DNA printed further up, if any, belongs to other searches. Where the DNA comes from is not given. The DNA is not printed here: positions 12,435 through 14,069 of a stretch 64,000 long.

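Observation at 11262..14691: Radical-SAM/SPASM peptide-maturase-like enzyme with RRE-like N-terminus, coupled to a secreted PG-binding protein and a HAD phosphatase, with no precursor peptide nearby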

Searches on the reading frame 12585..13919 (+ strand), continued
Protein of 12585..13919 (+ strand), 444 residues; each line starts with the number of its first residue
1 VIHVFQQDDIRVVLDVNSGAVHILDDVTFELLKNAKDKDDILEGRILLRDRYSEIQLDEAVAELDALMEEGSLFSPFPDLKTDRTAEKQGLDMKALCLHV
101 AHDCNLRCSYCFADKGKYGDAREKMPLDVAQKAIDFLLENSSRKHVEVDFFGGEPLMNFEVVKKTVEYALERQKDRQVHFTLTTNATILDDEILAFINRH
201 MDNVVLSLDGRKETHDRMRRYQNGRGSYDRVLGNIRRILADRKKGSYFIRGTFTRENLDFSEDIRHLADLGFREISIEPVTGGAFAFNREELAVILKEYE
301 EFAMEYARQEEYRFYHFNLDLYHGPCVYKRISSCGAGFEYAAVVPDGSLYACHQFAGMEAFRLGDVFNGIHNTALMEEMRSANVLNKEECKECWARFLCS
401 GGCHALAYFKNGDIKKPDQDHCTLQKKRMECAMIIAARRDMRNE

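Call 21: search_protein_families(library=ncbifam, proteins=[L004:10001-11359:+, L005:3912-5261:+, L006:10001-11446:+, L007:6596-7939:+, L008:10001-11335:+, L014:9439-10788:+, P0002, P0003, L011:10001-11362:+], max_evalue=1e-100)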
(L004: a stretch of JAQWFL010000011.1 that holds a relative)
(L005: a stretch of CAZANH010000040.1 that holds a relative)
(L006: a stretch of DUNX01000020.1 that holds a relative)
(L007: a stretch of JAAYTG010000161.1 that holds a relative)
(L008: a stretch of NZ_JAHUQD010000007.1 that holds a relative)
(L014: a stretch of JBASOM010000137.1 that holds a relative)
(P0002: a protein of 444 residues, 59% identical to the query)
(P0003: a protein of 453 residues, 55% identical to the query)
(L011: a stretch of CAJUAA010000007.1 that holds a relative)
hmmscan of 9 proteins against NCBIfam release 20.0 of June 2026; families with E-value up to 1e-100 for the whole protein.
L004:10001-11359:+ (453 aa): 2 families
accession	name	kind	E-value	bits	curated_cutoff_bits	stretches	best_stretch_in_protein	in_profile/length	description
TIGR03974.1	rSAM_six_Cys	equivalog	9.8e-189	627.9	425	1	2-446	1-450/451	thioether cross-link-forming SCIFF peptide maturase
NF040492.1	not_ScfB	exception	7.5e-157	522.8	855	1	2-445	4-448/450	ScfB-related radical SAM/SPASM orphan maturase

L005:3912-5261:+ (450 aa): 2 families
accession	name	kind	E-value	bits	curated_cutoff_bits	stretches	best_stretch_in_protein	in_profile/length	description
TIGR03974.1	rSAM_six_Cys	equivalog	2.3e-182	606.9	425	1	2-446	1-450/451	thioether cross-link-forming SCIFF peptide maturase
NF040492.1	not_ScfB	exception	3.7e-163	543.6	855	1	2-446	4-449/450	ScfB-related radical SAM/SPASM orphan maturase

L006:10001-11446:+ (482 aa): 2 families
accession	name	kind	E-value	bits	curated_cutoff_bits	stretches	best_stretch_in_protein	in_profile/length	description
TIGR03974.1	rSAM_six_Cys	equivalog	4.1e-161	536.8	425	1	2-475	1-450/451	thioether cross-link-forming SCIFF peptide maturase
NF040492.1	not_ScfB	exception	9.6e-140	466.4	855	1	2-474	4-448/450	ScfB-related radical SAM/SPASM orphan maturase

L007:6596-7939:+ (448 aa): 2 families
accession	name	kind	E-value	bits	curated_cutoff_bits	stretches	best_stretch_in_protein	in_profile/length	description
TIGR03974.1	rSAM_six_Cys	equivalog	6.4e-189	628.5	425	1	2-446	1-450/451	thioether cross-link-forming SCIFF peptide maturase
NF040492.1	not_ScfB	exception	1.9e-168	561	855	1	2-444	4-447/450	ScfB-related radical SAM/SPASM orphan maturase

L008:10001-11335:+ (445 aa): 2 families
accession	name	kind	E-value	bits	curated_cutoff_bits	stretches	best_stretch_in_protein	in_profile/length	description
TIGR03974.1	rSAM_six_Cys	equivalog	1.1e-179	598.1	425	1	2-445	1-448/451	thioether cross-link-forming SCIFF peptide maturase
NF040492.1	not_ScfB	exception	6.4e-158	526.3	855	1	2-443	4-445/450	ScfB-related radical SAM/SPASM orphan maturase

L014:9439-10788:+ (450 aa): 2 families
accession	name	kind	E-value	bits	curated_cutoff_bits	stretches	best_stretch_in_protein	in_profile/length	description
TIGR03974.1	rSAM_six_Cys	equivalog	9.9e-184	611.4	425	1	1-445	1-449/451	thioether cross-link-forming SCIFF peptide maturase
NF040492.1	not_ScfB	exception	6.7e-178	592.2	855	1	1-445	4-448/450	ScfB-related radical SAM/SPASM orphan maturase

P0002 (444 aa): 2 families
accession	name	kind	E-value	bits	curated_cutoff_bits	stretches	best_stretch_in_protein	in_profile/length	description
TIGR03974.1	rSAM_six_Cys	equivalog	7.1e-147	489.9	425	1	2-437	1-450/451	thioether cross-link-forming SCIFF peptide maturase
NF040492.1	not_ScfB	exception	8.2e-129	430.4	855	1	2-436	4-448/450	ScfB-related radical SAM/SPASM orphan maturase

P0003 (453 aa): 2 families
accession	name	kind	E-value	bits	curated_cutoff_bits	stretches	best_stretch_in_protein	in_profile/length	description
TIGR03974.1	rSAM_six_Cys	equivalog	1.8e-169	564.4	425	1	2-440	1-449/451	thioether cross-link-forming SCIFF peptide maturase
NF040492.1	not_ScfB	exception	9.1e-152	506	855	1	2-439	4-447/450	ScfB-related radical SAM/SPASM orphan maturase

L011:10001-11362:+ (454 aa): 2 families
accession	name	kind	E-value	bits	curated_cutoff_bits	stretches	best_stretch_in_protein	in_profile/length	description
TIGR03974.1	rSAM_six_Cys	equivalog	1.6e-241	801.9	425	1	2-448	1-451/451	thioether cross-link-forming SCIFF peptide maturase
NF040492.1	not_ScfB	exception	9.4e-179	595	855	1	2-447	4-449/450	ScfB-related radical SAM/SPASM orphan maturase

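Call 25: find_encoding_contigs(protein=P0014, flank=10000, max_places=2)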
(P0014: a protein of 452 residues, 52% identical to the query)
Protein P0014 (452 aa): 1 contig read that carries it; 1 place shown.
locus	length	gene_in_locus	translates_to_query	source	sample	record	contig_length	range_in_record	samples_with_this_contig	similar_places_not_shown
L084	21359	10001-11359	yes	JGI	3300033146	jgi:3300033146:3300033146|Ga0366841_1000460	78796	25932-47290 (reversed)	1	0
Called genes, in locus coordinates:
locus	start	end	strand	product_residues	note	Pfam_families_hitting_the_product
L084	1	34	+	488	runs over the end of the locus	PF14238:DUF4340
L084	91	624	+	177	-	-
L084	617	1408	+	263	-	PF13646:HEAT_2 (faint)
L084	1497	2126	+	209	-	PF06971:Put_DNA-bind_N, PF01408:GFO_IDH_MocA (weak), PF02629:CoA_binding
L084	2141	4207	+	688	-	PF00009:GTP_EFTU, PF03144:GTP_EFTU_D2, PF22042:EF-G_D2, PF14492:EFG_III, PF03764:EFG_IV, PF00679:EFG_C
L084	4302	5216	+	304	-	PF14257:DUF4349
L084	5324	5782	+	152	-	PF05848:CtsR, PF17727:CtsR_C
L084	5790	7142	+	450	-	PF18073:Zn_ribbon_LapB, PF03796:DnaB_C (faint), PF06745:ATPase, PF13481:AAA_25, PF13541:ChlI, PF05362:Lon_C (weak)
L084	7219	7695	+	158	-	PF02559:CarD_TRCF_RID, PF21095:CarD_C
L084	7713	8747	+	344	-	PF27675:YCF81_N, PF01850:PIN (faint), PF01938:TRAM (weak)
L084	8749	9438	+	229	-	PF01128:IspD, PF02348:CTP_transf_3 (weak), PF12804:NTP_transf_3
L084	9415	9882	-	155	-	PF02542:YgbB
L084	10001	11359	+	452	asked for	PF04055:Radical_SAM, PF13353:Fer4_12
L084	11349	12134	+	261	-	PF00702:Hydrolase, PF13344:Hydrolase_6, PF13419:HAD_2 (faint), PF13242:Hydrolase_like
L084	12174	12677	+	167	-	PF19601:DUF6106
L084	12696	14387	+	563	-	PF07833:Cu_amine_oxidN1, PF00704:Glyco_hydro_18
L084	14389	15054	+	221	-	PF02308:MgtC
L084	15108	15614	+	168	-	PF01613:Flavin_Reduct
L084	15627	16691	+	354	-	PF01820:Dala_Dala_lig_N, PF02786:CPSase_L_D2, PF02222:ATP-grasp, PF07478:Dala_Dala_lig_C, PF13535:ATP-grasp_4 (weak)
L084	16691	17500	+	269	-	PF01177:Asp_Glu_race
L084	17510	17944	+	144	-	PF09148:DUF1934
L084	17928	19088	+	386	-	PF03485:Arg_tRNA_synt_N (weak), PF05746:DALR_1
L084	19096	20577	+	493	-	PF13180:PDZ_2, PF17820:PDZ_6, PF03572:Peptidase_S41, PF01471:PG_binding_1 (weak)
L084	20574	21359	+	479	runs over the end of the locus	PF17820:PDZ_6, PF03572:Peptidase_S41, PF01471:PG_binding_1 (weak)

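Call 26: find_encoding_contigs(protein=P0004, flank=10000, max_places=2)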
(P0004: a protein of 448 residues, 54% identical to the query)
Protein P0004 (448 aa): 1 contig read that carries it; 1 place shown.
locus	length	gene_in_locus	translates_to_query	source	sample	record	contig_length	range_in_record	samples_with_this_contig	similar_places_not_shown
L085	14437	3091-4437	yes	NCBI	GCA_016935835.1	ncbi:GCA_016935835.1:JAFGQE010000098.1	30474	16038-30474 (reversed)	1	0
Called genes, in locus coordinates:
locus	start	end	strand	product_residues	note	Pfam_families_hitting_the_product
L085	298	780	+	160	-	PF02559:CarD_TRCF_RID, PF21095:CarD_C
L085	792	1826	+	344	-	PF27675:YCF81_N, PF01938:TRAM (weak)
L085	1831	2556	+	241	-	PF01128:IspD, PF12804:NTP_transf_3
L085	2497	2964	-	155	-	PF02542:YgbB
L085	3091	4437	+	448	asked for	PF04055:Radical_SAM, PF13353:Fer4_12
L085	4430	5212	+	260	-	PF00702:Hydrolase (weak), PF13344:Hydrolase_6, PF13242:Hydrolase_like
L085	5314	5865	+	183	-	PF19601:DUF6106 (weak)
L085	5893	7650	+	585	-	PF07833:Cu_amine_oxidN1, PF00704:Glyco_hydro_18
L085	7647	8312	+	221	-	PF02308:MgtC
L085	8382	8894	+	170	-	PF01613:Flavin_Reduct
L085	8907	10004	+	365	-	PF01820:Dala_Dala_lig_N, PF02786:CPSase_L_D2, PF02222:ATP-grasp, PF07478:Dala_Dala_lig_C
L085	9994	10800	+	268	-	PF01177:Asp_Glu_race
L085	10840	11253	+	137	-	PF09148:DUF1934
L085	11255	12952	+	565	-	PF03485:Arg_tRNA_synt_N, PF00750:tRNA-synt_1d, PF01921:tRNA-synt_1f (faint), PF05746:DALR_1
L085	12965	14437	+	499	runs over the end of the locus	PF00595:PDZ, PF13180:PDZ_2, PF17820:PDZ_6, PF03572:Peptidase_S41, PF01471:PG_binding_1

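Call 39: find_encoding_contigs(protein=P0025, flank=6000, max_places=1)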
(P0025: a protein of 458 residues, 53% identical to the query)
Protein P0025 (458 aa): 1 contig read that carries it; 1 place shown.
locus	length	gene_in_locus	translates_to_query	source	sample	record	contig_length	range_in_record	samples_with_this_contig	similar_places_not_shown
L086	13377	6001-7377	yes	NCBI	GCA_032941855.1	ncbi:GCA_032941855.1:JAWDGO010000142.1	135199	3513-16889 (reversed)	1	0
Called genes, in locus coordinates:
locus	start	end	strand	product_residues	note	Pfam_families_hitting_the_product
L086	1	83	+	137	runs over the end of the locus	PF01475:FUR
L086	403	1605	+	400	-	PF01545:Cation_efflux, PF16916:ZT_dimer, PF02579:Nitro_FeMo-Co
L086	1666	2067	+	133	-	PF00037:Fer4, PF12797:Fer4_2 (weak), PF12837:Fer4_6 (weak), PF13237:Fer4_10, PF14697:Fer4_21, PF12838:Fer4_7, PF13187:Fer4_9, PF25160:LdpA_Fe-S-bd (weak), +2 more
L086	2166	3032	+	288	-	PF01937:ARMT1-like_dom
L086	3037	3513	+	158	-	PF02001:DUF134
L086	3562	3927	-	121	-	PF01638:HxlR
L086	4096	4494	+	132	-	PF01243:PNPOx_N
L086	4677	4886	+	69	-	PF17253:DUF5320 (weak)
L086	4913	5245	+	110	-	PF17253:DUF5320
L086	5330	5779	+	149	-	PF01327:Pep_deformylase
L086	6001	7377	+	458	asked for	PF04055:Radical_SAM, PF13353:Fer4_12, PF13186:SPASM (faint)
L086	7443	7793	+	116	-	PF01613:Flavin_Reduct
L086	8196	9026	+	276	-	PF00753:Lactamase_B, PF23023:Anti-Pycsar_Apyc1 (weak), PF12706:Lactamase_B_2 (weak)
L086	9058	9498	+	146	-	PF08821:CGGC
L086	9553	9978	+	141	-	PF03473:MOSC (faint)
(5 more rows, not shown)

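Call 40: find_encoding_contigs(protein=P0060, flank=6000, max_places=1)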
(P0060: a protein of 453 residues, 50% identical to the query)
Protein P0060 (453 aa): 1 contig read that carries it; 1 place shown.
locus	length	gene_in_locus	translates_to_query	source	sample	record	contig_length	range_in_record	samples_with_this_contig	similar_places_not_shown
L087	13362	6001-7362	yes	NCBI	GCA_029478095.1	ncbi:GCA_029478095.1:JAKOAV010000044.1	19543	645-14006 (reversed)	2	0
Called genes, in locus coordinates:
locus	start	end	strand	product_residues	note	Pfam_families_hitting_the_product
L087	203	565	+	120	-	PF02579:Nitro_FeMo-Co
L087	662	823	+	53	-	-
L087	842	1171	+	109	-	PF17253:DUF5320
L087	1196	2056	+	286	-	PF01656:CbiA, PF10609:ParA, PF13614:AAA_31 (weak), PF00037:Fer4 (weak), PF12797:Fer4_2 (faint), PF12837:Fer4_6 (faint), PF14697:Fer4_21 (weak)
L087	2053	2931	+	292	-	PF01656:CbiA, PF10609:ParA (faint), PF13614:AAA_31 (faint), PF12838:Fer4_7 (faint), PF13237:Fer4_10 (faint), PF00037:Fer4 (faint), PF14697:Fer4_21 (weak), PF13187:Fer4_9 (weak), +1 more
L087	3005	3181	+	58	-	-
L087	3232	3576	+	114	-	PF02579:Nitro_FeMo-Co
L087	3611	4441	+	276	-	PF10609:ParA, PF01656:CbiA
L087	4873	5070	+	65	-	-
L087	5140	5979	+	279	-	PF00753:Lactamase_B, PF12706:Lactamase_B_2 (weak)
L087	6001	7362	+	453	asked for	PF04055:Radical_SAM, PF13353:Fer4_12, PF13186:SPASM (weak)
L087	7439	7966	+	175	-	PF00132:Hexapep (faint), PF25084:LbH_EIF2B (weak), PF25087:GMPPB_C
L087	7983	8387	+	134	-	PF02001:DUF134, PF08281:Sigma70_r4_2 (weak)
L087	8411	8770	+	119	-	PF02579:Nitro_FeMo-Co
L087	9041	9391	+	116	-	PF01729:QRPTase_C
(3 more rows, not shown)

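Call 41: find_encoding_contigs(protein=P0092, flank=6000, max_places=1)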
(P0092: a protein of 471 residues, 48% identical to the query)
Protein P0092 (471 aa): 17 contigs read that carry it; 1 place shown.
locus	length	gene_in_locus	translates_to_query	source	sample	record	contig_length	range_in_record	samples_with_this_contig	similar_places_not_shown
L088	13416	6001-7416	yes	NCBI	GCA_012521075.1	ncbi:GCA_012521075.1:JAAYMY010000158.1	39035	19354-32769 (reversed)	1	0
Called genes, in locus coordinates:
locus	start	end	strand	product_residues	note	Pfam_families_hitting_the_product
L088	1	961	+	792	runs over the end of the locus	PF01588:tRNA_bind, PF03483:B3_4, PF03484:B5, PF17759:tRNA_synthFbeta, PF03147:FDX-ACB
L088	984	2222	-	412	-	PF05636:HIGH_NTase1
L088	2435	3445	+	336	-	PF06089:Asparaginase_II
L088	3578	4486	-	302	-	PF22564:HAAS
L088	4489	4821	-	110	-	PF03551:PadR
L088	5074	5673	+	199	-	PF00210:Ferritin, PF02915:Rubrerythrin, PF23458:DUF7130 (faint), PF21349:RUBY_RBDX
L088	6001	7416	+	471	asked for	PF04055:Radical_SAM, PF13353:Fer4_12, PF13186:SPASM (weak)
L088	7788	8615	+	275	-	PF00106:adh_short, PF08659:KR, PF13561:adh_short_C2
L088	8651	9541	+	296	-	PF00106:adh_short, PF08659:KR (weak), PF13561:adh_short_C2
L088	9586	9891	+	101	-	PF03551:PadR, PF13601:HTH_34 (weak)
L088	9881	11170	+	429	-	PF22564:HAAS, PF13349:DUF4097 (faint)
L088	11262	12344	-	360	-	PF00395:SLH, PF00877:NLPC_P60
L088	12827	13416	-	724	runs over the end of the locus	PF00933:Glyco_hydro_3, PF01915:Glyco_hydro_3_C, PF14310:Fn3-like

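Call 43: find_related_loci(query=P0001, collection=metagenome_contigs, flank=6000)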
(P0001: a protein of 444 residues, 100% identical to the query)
Query P0001 (444 aa) in metagenome_contigs; peptide patterns used: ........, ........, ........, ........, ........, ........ (x = any residue, [..] = any of these).
291 stretches matched a pattern; 238 encode a relative of the query (tblastn E <= 1e-3); the best 80 are kept; 80 distinct loci.
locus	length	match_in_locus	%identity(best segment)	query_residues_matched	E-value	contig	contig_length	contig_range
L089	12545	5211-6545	49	1-435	1e-142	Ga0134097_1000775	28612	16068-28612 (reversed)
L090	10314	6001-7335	49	1-435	1e-142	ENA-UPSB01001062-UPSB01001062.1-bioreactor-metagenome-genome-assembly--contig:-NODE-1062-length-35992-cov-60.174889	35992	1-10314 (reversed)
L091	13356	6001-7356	49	1-440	3e-142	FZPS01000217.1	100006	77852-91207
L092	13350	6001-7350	49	1-441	5e-140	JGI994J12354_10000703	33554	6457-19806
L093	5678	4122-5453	48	1-437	2e-139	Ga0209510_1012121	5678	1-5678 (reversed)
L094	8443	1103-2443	48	1-437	6e-138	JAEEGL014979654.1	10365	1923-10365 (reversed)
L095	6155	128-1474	47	1-438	3e-138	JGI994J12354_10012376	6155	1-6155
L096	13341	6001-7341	47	1-438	9e-138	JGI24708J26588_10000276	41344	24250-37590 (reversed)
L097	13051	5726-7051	48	1-435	1e-137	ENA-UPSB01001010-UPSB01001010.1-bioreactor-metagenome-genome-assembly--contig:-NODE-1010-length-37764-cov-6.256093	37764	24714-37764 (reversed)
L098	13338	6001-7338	47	1-438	1e-136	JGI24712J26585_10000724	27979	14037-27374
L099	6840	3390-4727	48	1-437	5e-137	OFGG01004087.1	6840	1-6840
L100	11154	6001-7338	48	1-438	1e-136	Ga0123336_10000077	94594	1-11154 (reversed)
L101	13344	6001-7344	47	2-442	7e-137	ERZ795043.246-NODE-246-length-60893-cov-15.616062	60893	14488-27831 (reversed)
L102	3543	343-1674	48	1-437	5e-141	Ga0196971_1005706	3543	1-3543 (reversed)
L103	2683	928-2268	47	1-437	7e-144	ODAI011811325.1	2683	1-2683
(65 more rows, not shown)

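Call 47: find_homologous_proteins(query=L077:9812-11188:+, max_evalue=1e-50)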
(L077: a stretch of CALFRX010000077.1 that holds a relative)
Query L077:9812-11188:+ (459 aa): 8000 proteins with E <= 1e-50 among 8000 candidates; the best 120 are listed.
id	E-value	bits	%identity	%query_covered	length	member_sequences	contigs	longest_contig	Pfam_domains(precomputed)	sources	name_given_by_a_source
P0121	0.0e+0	1069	100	100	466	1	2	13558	PF13186.12,PF04055.28,PF13353.12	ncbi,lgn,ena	-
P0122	1.1e-296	1002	94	100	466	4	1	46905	PF04055.28,PF13353.12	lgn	-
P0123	6.6e-273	924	85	100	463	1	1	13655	PF04055.28,PF13353.12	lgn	-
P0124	1.9e-271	919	85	100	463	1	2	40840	PF04055.28,PF13353.12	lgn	-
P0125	1.3e-270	916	85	100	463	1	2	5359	PF04055.28,PF13353.12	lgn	-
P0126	5.7e-270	914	85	100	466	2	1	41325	PF13186.12,PF04055.28,PF13353.12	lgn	-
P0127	1.1e-268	910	85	100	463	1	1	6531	PF04055.28,PF13353.12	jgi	jgi:uncharacterized protein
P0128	9.5e-254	860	79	100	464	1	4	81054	PF04055.28,PF13353.12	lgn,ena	-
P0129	1.5e-253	860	79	100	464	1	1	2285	PF04055.28,PF13353.12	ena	-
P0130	1.9e-253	859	79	100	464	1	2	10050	PF04055.28,PF13353.12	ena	-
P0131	2.0e-253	859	79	100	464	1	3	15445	PF04055.28,PF13353.12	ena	-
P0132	2.0e-253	859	79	100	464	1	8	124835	PF04055.28,PF13353.12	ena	-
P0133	2.6e-253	859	79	100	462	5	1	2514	PF04055.28,PF13353.12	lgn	-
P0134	3.6e-253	859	78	100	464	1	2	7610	PF04055.28,PF13353.12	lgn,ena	-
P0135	4.1e-253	858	79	100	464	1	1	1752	PF04055.28,PF13353.12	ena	-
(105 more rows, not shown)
